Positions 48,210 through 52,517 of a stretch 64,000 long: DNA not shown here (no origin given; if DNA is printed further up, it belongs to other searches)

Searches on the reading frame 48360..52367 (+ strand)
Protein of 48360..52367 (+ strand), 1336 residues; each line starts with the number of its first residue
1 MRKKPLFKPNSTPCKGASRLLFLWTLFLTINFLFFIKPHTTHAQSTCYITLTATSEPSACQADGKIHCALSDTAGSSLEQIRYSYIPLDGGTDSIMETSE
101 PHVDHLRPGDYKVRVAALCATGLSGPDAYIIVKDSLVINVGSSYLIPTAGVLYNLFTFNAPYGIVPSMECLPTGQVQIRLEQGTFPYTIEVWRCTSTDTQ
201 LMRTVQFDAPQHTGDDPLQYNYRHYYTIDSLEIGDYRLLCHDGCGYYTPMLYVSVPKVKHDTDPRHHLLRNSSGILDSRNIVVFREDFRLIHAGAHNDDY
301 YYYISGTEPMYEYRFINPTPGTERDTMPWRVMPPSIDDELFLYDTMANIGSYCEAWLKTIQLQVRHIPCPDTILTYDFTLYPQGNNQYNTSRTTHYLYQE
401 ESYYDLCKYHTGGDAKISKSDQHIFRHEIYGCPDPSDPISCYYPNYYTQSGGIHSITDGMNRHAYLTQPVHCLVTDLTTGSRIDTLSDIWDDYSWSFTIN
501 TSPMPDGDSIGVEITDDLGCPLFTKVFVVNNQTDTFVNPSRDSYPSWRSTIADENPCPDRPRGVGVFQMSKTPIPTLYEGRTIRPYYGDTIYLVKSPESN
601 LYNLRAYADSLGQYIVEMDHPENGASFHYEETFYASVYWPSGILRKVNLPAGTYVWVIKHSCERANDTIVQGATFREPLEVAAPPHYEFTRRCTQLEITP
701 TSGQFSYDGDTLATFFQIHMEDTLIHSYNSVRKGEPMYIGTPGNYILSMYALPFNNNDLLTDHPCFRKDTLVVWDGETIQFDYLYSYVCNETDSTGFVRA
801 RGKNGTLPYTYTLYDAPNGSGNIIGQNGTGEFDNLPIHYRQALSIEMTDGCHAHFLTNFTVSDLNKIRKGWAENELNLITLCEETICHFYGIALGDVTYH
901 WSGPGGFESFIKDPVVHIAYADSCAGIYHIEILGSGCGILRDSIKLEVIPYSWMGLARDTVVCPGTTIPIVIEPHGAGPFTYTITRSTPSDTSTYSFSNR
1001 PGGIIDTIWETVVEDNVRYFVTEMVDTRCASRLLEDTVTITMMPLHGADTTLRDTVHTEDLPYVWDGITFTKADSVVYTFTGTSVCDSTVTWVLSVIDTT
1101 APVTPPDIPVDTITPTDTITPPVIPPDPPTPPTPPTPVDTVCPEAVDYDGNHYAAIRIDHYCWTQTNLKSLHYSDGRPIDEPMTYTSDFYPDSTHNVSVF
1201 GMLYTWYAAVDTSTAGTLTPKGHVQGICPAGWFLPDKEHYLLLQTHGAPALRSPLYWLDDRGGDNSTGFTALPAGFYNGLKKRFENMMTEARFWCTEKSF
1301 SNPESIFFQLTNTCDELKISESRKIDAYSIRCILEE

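Call 76: search_protein_families(library=ncbifam, proteins=[window:48360-52367:+], max_evalue=0.00001)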
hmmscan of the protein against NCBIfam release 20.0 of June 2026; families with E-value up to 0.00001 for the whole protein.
window:48360-52367:+ (1336 aa): 1 family
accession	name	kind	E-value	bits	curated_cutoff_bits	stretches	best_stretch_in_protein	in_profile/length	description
TIGR02145.1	Fib_succ_major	domain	2.3e-22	80.5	41.65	1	1149-1333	7-174/176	FISUMP domain-containing protein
